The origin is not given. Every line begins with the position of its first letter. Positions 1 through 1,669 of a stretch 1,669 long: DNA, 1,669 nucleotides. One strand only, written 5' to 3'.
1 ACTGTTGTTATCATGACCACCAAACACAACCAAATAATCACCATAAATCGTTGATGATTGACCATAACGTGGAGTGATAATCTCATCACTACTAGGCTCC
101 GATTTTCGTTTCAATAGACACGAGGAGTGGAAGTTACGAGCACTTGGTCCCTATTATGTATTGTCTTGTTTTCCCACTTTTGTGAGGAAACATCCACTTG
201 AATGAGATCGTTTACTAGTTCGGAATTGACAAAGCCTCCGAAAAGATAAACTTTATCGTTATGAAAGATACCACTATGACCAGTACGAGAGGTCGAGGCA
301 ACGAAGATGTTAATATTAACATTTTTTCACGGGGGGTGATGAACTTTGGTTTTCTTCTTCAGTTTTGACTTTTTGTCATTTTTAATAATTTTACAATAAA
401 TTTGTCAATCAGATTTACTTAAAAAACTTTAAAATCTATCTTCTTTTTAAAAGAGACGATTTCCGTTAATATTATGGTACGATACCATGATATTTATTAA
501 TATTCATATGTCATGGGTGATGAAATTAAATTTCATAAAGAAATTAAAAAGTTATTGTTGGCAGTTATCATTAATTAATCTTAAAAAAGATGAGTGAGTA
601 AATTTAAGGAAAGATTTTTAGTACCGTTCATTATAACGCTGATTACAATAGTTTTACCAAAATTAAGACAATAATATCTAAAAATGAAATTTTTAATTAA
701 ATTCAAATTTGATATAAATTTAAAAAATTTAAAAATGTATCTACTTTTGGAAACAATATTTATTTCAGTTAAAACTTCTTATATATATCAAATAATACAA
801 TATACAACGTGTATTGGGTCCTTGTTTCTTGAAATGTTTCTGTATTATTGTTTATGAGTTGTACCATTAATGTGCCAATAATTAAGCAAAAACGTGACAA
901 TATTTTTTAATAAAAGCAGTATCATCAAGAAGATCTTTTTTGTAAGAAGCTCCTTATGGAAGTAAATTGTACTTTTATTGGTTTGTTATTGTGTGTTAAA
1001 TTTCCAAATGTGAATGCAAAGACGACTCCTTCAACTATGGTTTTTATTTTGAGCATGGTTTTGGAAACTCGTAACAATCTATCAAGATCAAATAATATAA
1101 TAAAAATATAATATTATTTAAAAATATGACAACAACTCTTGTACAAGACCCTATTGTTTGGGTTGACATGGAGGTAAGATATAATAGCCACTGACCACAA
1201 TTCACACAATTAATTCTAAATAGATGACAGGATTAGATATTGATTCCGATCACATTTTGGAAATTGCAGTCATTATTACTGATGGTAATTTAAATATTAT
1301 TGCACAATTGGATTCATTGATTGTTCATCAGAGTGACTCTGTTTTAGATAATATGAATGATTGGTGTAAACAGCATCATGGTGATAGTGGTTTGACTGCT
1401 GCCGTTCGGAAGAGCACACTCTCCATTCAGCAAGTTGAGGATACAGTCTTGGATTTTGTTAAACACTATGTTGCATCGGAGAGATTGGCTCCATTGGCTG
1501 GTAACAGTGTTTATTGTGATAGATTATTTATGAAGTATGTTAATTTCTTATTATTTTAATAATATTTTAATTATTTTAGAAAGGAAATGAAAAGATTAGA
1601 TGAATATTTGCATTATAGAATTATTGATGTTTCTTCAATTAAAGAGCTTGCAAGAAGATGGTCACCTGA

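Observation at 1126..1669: Three-exon oligoribonuclease (REXO2/Orn/Rex2-type DEDDh exonuclease) gene; the ORF track captures only exon 2 plus intron read-through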

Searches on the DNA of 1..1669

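Call 29: search_rna_families(source=window, threshold=evalue, max_evalue=1)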
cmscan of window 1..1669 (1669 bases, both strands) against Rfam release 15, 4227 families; matches with E-value up to 1: 1.
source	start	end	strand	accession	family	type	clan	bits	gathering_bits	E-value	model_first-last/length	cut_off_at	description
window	526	572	-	RF00023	tmRNA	Gene;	CL00001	14.1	47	0.0038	83-140/374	no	transfer-messenger RNA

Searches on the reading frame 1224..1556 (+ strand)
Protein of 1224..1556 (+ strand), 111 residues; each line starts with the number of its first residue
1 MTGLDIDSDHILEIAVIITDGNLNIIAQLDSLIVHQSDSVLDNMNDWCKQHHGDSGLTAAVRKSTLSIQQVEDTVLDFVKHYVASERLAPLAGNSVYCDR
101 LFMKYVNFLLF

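Call 8: search_protein_families(library=pfam, proteins=[window:1224-1556:+], max_evalue=0.01)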
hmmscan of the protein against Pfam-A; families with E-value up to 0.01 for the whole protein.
seq(111 aa): 1 family
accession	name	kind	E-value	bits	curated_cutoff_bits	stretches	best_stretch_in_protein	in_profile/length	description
PF00929.31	RNase_T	-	3.4e-15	57.4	24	1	1-105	7-109/164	Exonuclease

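Call 9: search_protein_families(library=ncbifam, proteins=[window:1224-1556:+], max_evalue=0.01)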
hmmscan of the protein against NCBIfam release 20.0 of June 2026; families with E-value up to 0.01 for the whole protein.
seq(111 aa): 2 families
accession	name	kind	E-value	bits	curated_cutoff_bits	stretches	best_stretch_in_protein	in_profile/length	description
NF003765.0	PRK05359.1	equivalog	3.1e-35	121.4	106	1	1-104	15-117/189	oligoribonuclease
NF004964.0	PRK06310.1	equivalog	0.0074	15.7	236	1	1-80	16-86/250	DNA polymerase III subunit epsilon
